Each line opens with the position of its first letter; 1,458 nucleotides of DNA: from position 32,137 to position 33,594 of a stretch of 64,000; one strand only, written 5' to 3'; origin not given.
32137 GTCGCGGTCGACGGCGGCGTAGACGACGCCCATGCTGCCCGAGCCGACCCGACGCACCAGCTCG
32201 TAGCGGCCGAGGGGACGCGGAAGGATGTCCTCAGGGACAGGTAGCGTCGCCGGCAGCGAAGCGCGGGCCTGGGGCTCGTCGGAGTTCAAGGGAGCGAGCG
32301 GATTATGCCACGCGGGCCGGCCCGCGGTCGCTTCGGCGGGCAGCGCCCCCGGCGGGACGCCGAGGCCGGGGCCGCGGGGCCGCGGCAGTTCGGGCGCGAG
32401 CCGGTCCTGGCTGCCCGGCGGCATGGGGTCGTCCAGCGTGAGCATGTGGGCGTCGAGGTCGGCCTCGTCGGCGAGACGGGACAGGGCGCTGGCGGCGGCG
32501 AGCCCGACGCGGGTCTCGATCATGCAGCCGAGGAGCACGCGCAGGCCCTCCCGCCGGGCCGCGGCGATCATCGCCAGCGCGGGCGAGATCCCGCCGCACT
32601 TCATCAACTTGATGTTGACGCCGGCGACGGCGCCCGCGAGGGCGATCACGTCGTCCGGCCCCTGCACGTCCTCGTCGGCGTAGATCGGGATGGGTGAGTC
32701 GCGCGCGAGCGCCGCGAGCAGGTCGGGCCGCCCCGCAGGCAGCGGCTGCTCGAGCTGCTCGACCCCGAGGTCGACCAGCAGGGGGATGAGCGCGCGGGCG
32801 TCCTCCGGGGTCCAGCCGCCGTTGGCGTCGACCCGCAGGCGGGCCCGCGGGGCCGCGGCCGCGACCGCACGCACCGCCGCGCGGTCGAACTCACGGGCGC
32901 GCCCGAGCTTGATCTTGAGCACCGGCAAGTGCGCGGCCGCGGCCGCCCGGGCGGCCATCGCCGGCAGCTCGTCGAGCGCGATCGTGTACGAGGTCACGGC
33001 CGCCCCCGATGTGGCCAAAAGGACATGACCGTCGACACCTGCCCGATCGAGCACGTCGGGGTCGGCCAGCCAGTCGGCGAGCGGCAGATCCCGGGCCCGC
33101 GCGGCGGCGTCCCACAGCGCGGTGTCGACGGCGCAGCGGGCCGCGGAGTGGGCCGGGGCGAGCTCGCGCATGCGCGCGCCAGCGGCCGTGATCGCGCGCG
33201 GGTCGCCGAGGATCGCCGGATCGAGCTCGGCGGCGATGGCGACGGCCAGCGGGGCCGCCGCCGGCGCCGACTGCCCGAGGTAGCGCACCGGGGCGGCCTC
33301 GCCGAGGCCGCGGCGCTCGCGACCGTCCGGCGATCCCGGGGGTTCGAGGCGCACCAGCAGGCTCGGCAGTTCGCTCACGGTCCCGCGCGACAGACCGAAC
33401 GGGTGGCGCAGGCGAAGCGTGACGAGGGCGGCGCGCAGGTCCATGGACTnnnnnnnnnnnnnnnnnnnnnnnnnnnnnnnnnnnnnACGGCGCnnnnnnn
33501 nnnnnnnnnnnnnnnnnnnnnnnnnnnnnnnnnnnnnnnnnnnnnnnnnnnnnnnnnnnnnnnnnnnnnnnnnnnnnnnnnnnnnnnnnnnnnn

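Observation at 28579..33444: In-frame fusion of a dipeptide-epimerase (enolase superfamily) domain to a Ser/Thr kinase-AAA-TPR protein, with a REP-like palindrome at the domain junction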

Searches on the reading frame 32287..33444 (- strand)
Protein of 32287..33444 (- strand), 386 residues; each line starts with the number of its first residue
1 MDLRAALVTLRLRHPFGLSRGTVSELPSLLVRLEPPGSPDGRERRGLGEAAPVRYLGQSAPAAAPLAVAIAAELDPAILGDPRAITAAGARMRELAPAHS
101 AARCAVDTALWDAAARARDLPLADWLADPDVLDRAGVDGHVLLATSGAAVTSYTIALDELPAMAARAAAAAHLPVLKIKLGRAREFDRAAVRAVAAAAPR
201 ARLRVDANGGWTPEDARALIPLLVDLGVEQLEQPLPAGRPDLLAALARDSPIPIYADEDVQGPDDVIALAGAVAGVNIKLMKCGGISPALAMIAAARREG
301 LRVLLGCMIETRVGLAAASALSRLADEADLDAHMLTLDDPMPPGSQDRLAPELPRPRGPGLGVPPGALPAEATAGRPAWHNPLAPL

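Call 17: find_related_loci(query=window:32287-33444:-, collection=genome_contigs, flank=6000)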
Query window:32287-33444:- (386 aa) in genome_contigs; peptide patterns used: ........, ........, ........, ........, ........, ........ (x = any residue, [..] = any of these).
600 stretches matched a pattern (row limit reached: there are more); 459 encode a relative of the query (tblastn E <= 1e-3); the best 80 are kept; 80 distinct loci.
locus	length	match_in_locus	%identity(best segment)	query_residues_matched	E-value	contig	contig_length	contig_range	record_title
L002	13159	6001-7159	96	1-386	0e+0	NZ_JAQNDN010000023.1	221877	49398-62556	Nannocystis radixulma strain NCELM 000016Farrow, whole genome shotgun sequence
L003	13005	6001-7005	41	1-365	1e-62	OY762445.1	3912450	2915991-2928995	MAG: bacterium isolate 4d88f91b-64ba-49ef-9c7d-4906d56127d1 genome assembly, chromosome: 1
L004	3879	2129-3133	40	1-365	3e-62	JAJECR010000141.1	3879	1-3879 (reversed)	MAG: Candidatus Latescibacterota bacterium isolate jk18xAbins.29 k141_975586, whole genome shotgun sequence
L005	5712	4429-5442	35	1-365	1e-59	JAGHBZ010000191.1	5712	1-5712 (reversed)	MAG: Candidatus Sumerlaeota bacterium isolate AUK269 PB_MBMC_223_c_000000000274, whole genome shotgun sequence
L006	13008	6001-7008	39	1-365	5e-53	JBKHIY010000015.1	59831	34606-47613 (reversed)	MAG: Candidatus Brocadiia bacterium isolate D4M11_1 NODE_146_length_59831_cov_43.687416, whole genome shotgun sequence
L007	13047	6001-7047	37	3-377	5e-52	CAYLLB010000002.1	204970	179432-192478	MAG TPA_asm: uncultured Solibacteraceae bacterium isolate SRP167436_co1_335 genome assembly, contig: NODE_18_length_2049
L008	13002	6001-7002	37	1-363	1e-51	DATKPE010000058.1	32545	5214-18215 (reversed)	MAG TPA_asm: Bacteroidota bacterium isolate SMAG_U14783 k141_1836155, whole genome shotgun sequence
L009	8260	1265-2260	37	6-366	8e-52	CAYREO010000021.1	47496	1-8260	MAG TPA_asm: uncultured Eubacteriales bacterium isolate binchicken_co7_212 genome assembly, contig: NODE_1306_length_474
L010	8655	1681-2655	36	10-363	8e-51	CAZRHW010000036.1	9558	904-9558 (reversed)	MAG TPA_asm: uncultured Bacteroides sp. isolate SRP214966_co4_424 genome assembly, contig: NODE_8137_length_9558_cov_4.6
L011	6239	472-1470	32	1-363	5e-51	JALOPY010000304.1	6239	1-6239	MAG: bacterium isolate Prado141 scaffold_49922, whole genome shotgun sequence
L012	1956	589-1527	38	1-340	4e-51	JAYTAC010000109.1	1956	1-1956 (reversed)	MAG: Spirosoma sp. isolate GFS_13822 GFS_13822_108, whole genome shotgun sequence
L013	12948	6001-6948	35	1-344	7e-50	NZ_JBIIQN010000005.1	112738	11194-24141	MAG: Aquirufa sp. isolate ME2003-07-23pf_3300044630_group2_bin117 Rohwer_bin639_scaffold_57_c1, whole genome shotgun seq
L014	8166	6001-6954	37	1-339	6e-50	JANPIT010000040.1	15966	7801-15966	MAG: Opitutaceae bacterium isolate VAR_61_metabat_518 VAR_61_k141_3383415, whole genome shotgun sequence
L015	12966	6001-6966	33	18-365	3e-49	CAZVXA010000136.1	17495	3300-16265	MAG TPA_asm: uncultured bacterium isolate SRP319275_co3_141 genome assembly, contig: NODE_3568_length_17495_cov_91.99363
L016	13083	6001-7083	37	1-386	2e-49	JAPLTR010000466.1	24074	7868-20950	MAG: Verrucomicrobia bacterium isolate LacPavin_0920_WC70_MAG_67_8 LacPavin_0920_WC70_scaffold_1243426, whole genome sho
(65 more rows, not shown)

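Call 32: search_solved_structures(query=window:32340-33444:-, max_evalue=1e-10, show_alignments=2)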
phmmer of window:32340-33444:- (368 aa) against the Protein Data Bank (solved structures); distinct sequences matched with E-value up to 1e-10: 38.
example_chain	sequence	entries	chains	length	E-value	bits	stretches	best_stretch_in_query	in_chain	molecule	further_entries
3iji_A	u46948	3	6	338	3.6e-38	134.9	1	9-340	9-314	Muconate cycloisomerase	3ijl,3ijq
4gfi_A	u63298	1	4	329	4.6e-37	131.3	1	86-342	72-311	Mandelate racemase/muconate lactonizing enzyme family protein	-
1jpd_X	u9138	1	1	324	1.7e-30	109.7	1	12-334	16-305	L-Ala-D/L-Glu Epimerase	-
3jva_A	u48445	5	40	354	3.2e-29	105.5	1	9-363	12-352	Dipeptide Epimerase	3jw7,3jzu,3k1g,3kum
3rit_A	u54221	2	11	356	2.1e-28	102.8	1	10-320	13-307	Dipeptide epimerase | Putative chloromuconate cycloisomerase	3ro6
3s5s_A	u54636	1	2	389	8.7e-26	94.2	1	9-348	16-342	Mandelate racemase/muconate lactonizing enzyme family protein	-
1jpm_A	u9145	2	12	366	1.1e-24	90.6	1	7-366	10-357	L-Ala-D/L-Glu Epimerase | similar to chloromuconate cycloisomerase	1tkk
3q45_A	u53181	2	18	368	2e-23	86.4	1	10-362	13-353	Mandelate racemase/muconate lactonizing enzyme family; possible chloromuconate cycloisomer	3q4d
4m0x_A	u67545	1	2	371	1.4e-21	80.3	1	3-363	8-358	Chloromuconate cycloisomerase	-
1nu5_A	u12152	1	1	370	9.1e-21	77.7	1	7-320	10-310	Chloromuconate cycloisomerase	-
3u9i_A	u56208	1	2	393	1.1e-20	77.4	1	5-340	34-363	Mandelate racemase/muconate lactonizing enzyme, C-terminal domain protein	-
2p88_A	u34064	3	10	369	1.6e-18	70.3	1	8-318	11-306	Mandelate racemase/muconate lactonizing enzyme family protein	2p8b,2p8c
2zad_A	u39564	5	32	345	2e-18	70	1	153-338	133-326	Muconate cycloisomerase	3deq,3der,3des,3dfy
3ik4_A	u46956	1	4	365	5.1e-18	68.6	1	4-340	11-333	Mandelate racemase/muconate lactonizing protein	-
2qde_A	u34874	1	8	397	5.3e-18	68.6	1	78-323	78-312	Mandelate racemase/muconate lactonizing enzyme family protein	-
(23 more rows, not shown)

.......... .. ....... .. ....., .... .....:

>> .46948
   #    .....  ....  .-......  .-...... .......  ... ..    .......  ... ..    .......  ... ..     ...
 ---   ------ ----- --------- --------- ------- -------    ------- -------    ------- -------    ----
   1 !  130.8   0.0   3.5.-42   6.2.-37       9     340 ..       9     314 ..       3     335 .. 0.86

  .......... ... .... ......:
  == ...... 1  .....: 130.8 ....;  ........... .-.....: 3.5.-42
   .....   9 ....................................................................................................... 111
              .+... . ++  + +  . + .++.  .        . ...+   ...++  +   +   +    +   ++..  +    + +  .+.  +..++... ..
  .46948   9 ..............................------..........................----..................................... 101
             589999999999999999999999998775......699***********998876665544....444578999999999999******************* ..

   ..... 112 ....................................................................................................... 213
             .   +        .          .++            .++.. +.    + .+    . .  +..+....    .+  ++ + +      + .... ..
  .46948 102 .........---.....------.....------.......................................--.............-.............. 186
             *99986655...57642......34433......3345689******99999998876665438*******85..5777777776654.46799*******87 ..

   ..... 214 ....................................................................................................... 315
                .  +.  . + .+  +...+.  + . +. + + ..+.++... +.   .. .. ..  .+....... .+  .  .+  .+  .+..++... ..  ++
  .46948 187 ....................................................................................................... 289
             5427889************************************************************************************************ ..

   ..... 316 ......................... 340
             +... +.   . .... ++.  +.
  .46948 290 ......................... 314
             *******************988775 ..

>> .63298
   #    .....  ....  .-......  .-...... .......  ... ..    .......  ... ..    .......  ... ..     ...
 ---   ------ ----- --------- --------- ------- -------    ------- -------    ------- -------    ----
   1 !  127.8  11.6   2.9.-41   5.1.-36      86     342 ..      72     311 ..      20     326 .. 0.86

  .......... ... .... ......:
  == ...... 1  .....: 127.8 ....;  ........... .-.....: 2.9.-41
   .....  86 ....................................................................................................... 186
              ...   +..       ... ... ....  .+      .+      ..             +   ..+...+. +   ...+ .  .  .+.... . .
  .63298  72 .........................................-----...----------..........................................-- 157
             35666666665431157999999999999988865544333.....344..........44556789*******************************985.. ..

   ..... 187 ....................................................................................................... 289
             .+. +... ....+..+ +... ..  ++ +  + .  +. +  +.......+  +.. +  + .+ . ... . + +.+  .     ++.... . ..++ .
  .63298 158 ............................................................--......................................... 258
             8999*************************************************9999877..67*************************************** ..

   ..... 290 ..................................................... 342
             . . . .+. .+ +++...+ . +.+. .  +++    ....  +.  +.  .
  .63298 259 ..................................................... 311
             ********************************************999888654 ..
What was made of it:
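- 32303..33444 (-): Ancestral dipeptide-epimerase-like gene (enolase superfamily, MLE subgroup). It is 380 aa in the closest relatives. The ATG is at 33444. The ancestral stop TAA at 32305-32303 is still present but out of frame here. Best solved relatives are dipeptide epimerases: 3iji at 3.6e-38 and 1jpd (YcjG) at 1.7e-30 (call 32).
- On Enolase superfamily, MLE subgroup, dipeptide epimerase: They align to the same motifs of 3IJI (call 32). EADLDAH aligns with FADLDGN of 3IJI (call 32).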
